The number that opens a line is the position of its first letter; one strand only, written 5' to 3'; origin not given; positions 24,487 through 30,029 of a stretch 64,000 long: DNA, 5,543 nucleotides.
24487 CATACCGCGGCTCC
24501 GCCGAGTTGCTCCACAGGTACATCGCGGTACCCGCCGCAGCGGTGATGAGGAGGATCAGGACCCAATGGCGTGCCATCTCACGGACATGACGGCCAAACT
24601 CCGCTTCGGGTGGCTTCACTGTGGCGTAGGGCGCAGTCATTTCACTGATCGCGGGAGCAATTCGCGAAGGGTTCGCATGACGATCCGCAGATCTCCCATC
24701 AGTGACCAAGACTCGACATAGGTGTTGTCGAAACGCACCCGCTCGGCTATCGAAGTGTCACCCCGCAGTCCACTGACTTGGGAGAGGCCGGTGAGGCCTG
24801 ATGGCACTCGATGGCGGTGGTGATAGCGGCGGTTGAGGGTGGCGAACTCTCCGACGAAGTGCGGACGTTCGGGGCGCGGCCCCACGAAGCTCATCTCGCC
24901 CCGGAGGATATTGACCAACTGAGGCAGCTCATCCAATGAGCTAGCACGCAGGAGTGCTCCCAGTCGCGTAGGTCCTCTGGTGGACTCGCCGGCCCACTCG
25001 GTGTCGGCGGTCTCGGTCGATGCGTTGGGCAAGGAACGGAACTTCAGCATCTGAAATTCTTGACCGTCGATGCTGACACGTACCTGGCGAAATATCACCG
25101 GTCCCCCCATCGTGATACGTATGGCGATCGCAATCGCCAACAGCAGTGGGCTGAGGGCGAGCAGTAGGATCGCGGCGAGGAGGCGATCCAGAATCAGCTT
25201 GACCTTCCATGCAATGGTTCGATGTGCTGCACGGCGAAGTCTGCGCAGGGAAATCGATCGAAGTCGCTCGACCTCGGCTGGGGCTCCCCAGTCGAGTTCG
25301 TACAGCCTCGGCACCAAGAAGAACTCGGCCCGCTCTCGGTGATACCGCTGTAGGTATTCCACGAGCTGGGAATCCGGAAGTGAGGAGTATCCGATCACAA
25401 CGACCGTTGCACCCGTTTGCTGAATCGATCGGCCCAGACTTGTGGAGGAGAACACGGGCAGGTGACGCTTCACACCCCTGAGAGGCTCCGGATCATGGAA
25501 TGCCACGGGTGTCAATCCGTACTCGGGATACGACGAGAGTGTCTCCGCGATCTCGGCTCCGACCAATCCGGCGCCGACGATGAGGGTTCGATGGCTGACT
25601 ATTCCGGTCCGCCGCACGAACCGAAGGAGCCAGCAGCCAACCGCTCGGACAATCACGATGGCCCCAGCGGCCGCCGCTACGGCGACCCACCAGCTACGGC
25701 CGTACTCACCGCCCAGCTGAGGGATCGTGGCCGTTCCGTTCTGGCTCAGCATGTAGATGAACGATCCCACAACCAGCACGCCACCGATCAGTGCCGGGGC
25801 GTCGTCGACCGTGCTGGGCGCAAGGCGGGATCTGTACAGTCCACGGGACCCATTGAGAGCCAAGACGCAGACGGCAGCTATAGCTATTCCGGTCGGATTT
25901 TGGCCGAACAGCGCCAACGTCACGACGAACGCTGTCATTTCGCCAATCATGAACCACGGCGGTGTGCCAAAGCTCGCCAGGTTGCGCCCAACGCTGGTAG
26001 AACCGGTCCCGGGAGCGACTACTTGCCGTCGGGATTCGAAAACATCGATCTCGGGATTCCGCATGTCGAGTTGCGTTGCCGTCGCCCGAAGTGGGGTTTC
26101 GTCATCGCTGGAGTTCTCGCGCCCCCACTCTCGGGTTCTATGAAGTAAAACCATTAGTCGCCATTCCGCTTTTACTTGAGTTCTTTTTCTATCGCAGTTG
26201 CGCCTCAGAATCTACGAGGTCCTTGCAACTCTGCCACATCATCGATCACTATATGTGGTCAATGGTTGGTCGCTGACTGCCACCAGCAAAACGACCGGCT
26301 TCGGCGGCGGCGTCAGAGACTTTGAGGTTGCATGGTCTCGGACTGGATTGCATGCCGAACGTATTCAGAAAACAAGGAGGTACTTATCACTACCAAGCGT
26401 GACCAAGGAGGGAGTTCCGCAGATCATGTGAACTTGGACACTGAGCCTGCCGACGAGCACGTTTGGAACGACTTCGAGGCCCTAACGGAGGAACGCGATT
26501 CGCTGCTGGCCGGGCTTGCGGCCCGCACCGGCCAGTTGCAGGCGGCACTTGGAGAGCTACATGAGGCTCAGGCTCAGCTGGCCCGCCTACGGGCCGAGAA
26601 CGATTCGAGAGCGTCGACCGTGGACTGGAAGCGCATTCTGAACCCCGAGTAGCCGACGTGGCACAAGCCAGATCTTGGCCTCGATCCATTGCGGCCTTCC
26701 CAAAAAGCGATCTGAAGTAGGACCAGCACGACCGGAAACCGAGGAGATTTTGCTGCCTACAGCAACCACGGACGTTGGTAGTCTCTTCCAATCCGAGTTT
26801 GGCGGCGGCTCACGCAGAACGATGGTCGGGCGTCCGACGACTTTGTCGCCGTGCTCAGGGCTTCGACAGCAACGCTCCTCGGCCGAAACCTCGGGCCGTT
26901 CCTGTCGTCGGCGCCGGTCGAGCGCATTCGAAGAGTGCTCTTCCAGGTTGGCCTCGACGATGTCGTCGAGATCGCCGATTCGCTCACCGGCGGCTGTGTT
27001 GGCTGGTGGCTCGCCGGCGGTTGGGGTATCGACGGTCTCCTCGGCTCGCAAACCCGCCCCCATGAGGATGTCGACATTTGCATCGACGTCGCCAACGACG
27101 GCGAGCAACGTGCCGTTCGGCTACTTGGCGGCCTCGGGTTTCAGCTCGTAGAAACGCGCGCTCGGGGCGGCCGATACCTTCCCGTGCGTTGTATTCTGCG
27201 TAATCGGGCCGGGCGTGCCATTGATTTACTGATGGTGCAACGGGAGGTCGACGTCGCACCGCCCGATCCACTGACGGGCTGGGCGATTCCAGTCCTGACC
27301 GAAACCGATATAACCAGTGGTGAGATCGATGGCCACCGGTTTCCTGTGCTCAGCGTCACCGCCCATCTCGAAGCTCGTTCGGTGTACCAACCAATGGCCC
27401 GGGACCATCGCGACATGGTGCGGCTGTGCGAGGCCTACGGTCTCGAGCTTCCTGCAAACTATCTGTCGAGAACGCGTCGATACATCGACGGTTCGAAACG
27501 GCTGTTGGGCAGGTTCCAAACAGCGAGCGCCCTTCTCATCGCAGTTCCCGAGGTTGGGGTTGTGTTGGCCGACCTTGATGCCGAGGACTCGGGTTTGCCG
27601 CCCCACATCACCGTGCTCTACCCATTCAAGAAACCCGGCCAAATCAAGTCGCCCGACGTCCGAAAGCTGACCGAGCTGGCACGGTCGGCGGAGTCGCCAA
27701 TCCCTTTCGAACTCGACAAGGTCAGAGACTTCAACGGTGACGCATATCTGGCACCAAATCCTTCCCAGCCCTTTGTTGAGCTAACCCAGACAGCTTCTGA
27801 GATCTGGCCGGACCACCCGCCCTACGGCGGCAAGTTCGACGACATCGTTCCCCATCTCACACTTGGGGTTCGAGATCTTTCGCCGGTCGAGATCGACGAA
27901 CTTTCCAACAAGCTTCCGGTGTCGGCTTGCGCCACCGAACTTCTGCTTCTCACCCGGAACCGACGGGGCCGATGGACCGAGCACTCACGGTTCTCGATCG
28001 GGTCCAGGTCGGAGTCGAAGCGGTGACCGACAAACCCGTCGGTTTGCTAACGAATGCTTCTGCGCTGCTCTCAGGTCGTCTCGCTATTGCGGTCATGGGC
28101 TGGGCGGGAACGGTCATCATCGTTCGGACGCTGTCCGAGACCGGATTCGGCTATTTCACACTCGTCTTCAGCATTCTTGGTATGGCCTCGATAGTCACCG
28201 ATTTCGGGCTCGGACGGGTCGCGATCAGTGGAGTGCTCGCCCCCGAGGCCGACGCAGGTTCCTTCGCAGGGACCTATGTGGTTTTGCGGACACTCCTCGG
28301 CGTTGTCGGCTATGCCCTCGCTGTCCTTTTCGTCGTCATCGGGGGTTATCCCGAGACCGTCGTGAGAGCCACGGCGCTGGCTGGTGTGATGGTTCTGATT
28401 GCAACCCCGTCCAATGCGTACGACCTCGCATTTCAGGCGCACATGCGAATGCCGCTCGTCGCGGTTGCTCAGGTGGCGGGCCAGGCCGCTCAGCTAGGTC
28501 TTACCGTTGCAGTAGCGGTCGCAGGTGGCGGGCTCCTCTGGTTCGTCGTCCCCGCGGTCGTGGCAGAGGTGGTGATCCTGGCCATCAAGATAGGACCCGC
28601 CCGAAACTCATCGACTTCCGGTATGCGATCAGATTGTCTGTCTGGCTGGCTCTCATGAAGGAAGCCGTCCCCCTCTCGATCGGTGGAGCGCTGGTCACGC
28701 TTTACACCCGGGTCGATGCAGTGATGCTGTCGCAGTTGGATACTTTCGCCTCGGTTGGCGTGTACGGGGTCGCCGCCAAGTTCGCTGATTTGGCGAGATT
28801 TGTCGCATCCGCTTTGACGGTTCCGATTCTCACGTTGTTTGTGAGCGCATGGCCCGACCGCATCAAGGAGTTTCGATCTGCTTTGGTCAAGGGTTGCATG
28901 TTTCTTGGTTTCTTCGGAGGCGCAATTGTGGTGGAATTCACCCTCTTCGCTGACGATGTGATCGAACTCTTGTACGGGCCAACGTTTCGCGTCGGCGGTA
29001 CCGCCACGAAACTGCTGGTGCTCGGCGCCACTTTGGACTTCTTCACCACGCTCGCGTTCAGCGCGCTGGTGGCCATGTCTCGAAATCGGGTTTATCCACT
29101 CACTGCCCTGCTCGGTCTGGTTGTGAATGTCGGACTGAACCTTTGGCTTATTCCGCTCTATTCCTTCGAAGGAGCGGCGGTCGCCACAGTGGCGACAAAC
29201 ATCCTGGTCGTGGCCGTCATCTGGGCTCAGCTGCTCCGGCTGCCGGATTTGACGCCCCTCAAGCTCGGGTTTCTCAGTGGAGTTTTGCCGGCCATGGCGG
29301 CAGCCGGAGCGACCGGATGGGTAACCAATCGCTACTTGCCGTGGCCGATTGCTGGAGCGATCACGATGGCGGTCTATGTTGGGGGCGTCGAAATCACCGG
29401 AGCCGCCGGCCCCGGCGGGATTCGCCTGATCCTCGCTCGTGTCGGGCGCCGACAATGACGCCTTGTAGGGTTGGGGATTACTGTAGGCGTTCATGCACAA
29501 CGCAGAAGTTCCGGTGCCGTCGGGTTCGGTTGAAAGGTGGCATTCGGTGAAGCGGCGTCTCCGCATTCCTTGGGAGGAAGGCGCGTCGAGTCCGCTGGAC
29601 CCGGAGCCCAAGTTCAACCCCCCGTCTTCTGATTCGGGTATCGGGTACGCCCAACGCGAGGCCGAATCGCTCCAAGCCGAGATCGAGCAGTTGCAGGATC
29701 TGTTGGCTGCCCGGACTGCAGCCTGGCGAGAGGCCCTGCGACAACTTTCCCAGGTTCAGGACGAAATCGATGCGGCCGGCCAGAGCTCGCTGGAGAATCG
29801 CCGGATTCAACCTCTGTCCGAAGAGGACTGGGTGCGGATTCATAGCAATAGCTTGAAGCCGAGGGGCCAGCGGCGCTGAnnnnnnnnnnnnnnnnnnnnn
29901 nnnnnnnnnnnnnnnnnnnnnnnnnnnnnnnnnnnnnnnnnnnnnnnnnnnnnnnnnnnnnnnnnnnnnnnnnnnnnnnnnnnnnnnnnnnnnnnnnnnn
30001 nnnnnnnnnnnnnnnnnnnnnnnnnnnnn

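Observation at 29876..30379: Near-perfect 19-bp x 26.5 tandem array abutting a stop codon and sitting upstream of the ECF sigma gene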

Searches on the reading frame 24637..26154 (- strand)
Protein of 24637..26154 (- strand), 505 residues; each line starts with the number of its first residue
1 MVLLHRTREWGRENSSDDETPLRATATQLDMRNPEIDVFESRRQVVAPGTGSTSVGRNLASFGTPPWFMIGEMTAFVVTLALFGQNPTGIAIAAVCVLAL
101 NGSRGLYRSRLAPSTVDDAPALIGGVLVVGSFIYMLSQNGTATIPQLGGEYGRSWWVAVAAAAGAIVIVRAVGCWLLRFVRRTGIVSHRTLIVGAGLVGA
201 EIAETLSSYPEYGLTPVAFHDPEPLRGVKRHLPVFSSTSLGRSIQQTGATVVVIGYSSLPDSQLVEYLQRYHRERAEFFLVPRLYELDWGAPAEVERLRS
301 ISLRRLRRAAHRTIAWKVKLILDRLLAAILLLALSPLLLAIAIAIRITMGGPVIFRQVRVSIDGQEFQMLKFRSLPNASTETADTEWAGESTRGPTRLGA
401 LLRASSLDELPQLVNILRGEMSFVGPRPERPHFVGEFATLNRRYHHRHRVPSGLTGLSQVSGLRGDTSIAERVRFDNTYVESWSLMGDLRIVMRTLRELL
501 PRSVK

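Call 11: search_protein_families(library=pfam, proteins=[window:24637-26154:-], max_evalue=0.01)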
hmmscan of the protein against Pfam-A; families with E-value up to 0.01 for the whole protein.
window:24637-26154:- (505 aa): 2 families
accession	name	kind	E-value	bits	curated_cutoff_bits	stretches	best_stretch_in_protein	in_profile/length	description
PF02397.22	Bac_transf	-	3.9e-56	189.9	27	1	319-500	1-178/179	Bacterial sugar transferase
PF13727.12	CoA_binding_3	-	0.00012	22.6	25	1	104-229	3-119/175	CoA-binding domain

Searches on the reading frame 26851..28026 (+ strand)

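Call 11: search_protein_families(library=pfam, proteins=[window:26851-28026:+], max_evalue=0.01)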
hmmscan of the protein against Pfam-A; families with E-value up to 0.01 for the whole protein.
window:26851-28026:+ (391 aa): 3 families
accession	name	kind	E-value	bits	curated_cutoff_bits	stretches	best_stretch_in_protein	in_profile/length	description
PF10706.15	Aminoglyc_resit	-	7.3e-18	65.6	21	1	38-192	2-149/149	Aminoglycoside-2''-adenylyltransferase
PF13563.12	2_5_RNA_ligase2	-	1.6e-15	57.9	27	1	242-371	17-150/152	2'-5' RNA ligase superfamily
PF02834.22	LigT_PEase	-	0.007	17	23.3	0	304-355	4-57/87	LigT like Phosphoesterase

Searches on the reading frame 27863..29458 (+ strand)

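Call 11: search_protein_families(library=pfam, proteins=[window:27863-29458:+], max_evalue=0.01)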
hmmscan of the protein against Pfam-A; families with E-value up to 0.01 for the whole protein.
window:27863-29458:+ (531 aa): 2 families
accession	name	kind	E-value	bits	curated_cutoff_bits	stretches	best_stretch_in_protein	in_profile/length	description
PF01943.22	Polysacc_synt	-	0.0012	18.7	28.2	1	256-315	199-259/274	Polysaccharide biosynthesis protein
PF13440.11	Polysacc_synt_3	-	0.0073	16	23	1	257-374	170-287/293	Polysaccharide biosynthesis protein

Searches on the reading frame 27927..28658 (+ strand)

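Call 11: search_protein_families(library=pfam, proteins=[window:27927-28658:+], max_evalue=0.01)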
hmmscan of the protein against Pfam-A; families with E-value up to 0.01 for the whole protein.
window:27927-28658:+ (243 aa): 2 families
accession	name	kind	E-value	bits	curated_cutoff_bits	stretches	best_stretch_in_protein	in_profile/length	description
PF01943.22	Polysacc_synt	-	3.9e-10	40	28.2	1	40-219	1-182/274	Polysaccharide biosynthesis protein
PF13440.11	Polysacc_synt_3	-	4.8e-05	23.2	23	1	64-220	1-156/293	Polysaccharide biosynthesis protein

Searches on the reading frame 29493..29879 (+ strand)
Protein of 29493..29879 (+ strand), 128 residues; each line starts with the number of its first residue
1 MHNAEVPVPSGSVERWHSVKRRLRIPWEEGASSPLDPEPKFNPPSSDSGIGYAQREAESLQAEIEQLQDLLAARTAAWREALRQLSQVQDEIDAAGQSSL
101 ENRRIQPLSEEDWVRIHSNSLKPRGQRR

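Call 11: search_protein_families(library=pfam, proteins=[window:29493-29879:+], max_evalue=0.01)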
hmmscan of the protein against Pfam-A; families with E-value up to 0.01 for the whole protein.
window:29493-29879:+ (128 aa): 0 families

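Call 30: find_homologous_proteins(query=window:29493-29879:+, max_evalue=0.01)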
Query window:29493-29879:+ (128 aa): 1 proteins with E <= 0.01 among 34 candidates.
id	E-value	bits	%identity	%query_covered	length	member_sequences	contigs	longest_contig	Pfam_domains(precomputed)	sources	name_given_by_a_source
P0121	2.9e-76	272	100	100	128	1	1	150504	-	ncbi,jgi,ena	jgi:hypothetical protein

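Call 31: find_encoding_contigs(protein=P0121, flank=10000, max_places=10)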
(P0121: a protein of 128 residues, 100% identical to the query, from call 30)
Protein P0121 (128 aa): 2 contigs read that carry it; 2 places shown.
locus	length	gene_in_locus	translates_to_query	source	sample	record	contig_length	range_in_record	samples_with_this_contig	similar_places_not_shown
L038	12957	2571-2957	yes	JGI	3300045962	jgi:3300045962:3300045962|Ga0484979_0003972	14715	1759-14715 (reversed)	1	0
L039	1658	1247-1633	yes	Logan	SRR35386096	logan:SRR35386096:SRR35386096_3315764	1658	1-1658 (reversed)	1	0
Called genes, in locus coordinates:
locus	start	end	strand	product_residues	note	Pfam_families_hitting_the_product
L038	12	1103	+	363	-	PF10706:Aminoglyc_resit, PF13563:2_5_RNA_ligase2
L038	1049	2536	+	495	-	PF01943:Polysacc_synt, PF13440:Polysacc_synt_3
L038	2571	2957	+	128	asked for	-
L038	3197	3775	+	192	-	PF07638:Sigma70_ECF (faint), PF04542:Sigma70_r2, PF08281:Sigma70_r4_2, PF04545:Sigma70_r4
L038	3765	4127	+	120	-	-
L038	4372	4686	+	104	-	PF00584:SecE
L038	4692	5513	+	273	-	PF02357:NusG, PF00467:KOW (weak)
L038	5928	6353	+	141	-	PF03946:Ribosomal_L11_N, PF00298:Ribosomal_L11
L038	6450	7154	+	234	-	PF00687:Ribosomal_L1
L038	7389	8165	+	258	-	-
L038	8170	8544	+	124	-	PF16320:Ribosomal_L12_N, PF00542:Ribosomal_L12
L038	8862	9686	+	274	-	PF00892:EamA (weak)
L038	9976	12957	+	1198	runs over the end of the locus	PF04563:RNA_pol_Rpb2_1, PF04561:RNA_pol_Rpb2_2, PF04565:RNA_pol_Rpb2_3, PF10385:RNA_pol_Rpb2_45, PF00562:RNA_pol_Rpb2_6, PF04560:RNA_pol_Rpb2_7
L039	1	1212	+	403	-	?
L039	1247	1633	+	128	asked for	-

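Call 32: list_cluster_members(proteins=[P0121])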
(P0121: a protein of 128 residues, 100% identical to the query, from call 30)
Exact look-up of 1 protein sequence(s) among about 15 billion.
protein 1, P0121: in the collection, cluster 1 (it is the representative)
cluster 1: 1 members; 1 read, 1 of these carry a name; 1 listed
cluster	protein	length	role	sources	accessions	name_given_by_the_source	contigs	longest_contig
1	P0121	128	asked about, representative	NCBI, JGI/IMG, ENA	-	hypothetical protein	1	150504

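Call 49: search_protein_representatives(protein=window:29493-29879:+)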
Query: 128 residues. Proteins with E-value up to 0.001 (for the whole library): 12; up to 1e-10: 2; up to 1e-30: 1. The best 12 are listed.
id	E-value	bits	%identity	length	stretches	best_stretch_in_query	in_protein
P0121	9.2e-77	271.7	100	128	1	1-128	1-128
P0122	4.0e-11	59.7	55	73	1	56-117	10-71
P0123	2.3e-10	57.3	49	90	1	44-118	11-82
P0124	4.0e-09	53.3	44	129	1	49-120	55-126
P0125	7.5e-07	45.9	43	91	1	54-125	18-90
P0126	1.9e-05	41.4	35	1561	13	53-103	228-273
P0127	2.4e-05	41.0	36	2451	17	61-101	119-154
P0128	1.2e-04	38.8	42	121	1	58-118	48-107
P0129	4.8e-04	36.9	35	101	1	51-116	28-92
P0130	6.4e-04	36.5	36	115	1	38-119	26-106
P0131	6.7e-04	36.4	39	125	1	58-121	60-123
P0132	9.7e-04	35.9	42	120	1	53-116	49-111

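Call 53: find_homologous_proteins(query=A1, max_evalue=0.001)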
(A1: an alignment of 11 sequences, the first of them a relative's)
Query A1 (11 sequences) (128 aa, profile of the alignment): 5 proteins with E <= 0.001 among 8000 candidates.
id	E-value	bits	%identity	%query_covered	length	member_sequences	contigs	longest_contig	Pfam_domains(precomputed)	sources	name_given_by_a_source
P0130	5.9e-32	128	39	52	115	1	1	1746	-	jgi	jgi:chromosome segregation ATPase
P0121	1.7e-30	124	100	100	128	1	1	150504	-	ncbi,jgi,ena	jgi:hypothetical protein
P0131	2.1e-28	117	38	39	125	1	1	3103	-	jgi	jgi:hypothetical protein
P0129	1.7e-27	114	35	51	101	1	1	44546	-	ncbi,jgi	-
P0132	2.2e-27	114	41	48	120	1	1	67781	-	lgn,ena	-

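Call 54: find_encoding_contigs(protein=P0129, flank=6000, max_places=3)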
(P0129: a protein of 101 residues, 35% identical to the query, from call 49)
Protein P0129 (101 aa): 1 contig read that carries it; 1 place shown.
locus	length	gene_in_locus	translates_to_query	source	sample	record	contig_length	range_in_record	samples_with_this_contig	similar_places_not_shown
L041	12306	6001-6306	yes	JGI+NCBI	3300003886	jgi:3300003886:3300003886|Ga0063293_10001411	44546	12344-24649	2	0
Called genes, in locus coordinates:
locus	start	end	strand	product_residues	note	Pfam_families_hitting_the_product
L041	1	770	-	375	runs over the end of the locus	PF13439:Glyco_transf_4, PF13579:Glyco_trans_4_4, PF00534:Glycos_transf_1, PF13692:Glyco_trans_1_4, PF13524:Glyco_trans_1_2 (weak)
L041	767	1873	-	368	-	PF00534:Glycos_transf_1, PF13692:Glyco_trans_1_4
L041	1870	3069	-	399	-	PF13439:Glyco_transf_4 (weak), PF20706:GT4-conflict (weak), PF00534:Glycos_transf_1, PF13692:Glyco_trans_1_4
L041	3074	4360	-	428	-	-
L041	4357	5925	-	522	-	PF02397:Bac_transf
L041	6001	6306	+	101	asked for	-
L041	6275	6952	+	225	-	-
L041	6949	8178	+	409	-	PF13549:ATP-grasp_5 (weak), PF15632:ATPgrasp_Ter (weak)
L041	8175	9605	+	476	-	PF01943:Polysacc_synt, PF13440:Polysacc_synt_3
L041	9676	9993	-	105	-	-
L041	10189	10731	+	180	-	PF00440:TetR_N, PF17754:TetR_C_14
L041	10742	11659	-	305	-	PF01156:IU_nuc_hydro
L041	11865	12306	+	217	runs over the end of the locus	-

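Call 55: find_encoding_contigs(protein=P0132, flank=6000, max_places=3)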
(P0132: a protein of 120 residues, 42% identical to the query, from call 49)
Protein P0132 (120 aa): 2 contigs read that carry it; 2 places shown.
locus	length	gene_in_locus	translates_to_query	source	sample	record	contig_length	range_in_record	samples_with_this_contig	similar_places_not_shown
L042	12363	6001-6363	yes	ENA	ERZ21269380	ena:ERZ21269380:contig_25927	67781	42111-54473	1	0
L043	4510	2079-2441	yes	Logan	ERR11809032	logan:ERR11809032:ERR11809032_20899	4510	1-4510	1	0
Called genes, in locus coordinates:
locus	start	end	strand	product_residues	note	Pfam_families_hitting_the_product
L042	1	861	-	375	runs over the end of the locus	PF13439:Glyco_transf_4, PF13579:Glyco_trans_4_4, PF13692:Glyco_trans_1_4, PF00534:Glycos_transf_1, PF13524:Glyco_trans_1_2 (weak)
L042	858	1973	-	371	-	PF13439:Glyco_transf_4 (faint), PF00534:Glycos_transf_1, PF13692:Glyco_trans_1_4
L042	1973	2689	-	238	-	PF20706:GT4-conflict (faint), PF00534:Glycos_transf_1, PF13692:Glyco_trans_1_4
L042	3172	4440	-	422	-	-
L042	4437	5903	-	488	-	PF13727:CoA_binding_3 (weak), PF02397:Bac_transf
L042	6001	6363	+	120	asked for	-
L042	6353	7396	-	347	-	-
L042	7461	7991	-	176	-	-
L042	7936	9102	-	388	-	-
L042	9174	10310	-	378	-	PF12006:DUF3500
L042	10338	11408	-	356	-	PF01408:GFO_IDH_MocA, PF22725:GFO_IDH_MocA_C3, PF02894:GFO_IDH_MocA_C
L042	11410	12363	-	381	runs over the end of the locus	PF01408:GFO_IDH_MocA, PF22725:GFO_IDH_MocA_C3, PF02894:GFO_IDH_MocA_C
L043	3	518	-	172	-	?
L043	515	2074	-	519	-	PF13727:CoA_binding_3 (weak), PF02397:Bac_transf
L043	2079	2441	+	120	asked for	-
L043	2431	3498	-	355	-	-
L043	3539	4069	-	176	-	-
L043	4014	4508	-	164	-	?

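Call 67: search_protein_families(library=ncbifam, proteins=[window:29493-29879:+], max_evalue=0.001)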
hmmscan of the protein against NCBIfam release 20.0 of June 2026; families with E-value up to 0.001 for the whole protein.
window:29493-29879:+ (128 aa): 0 families
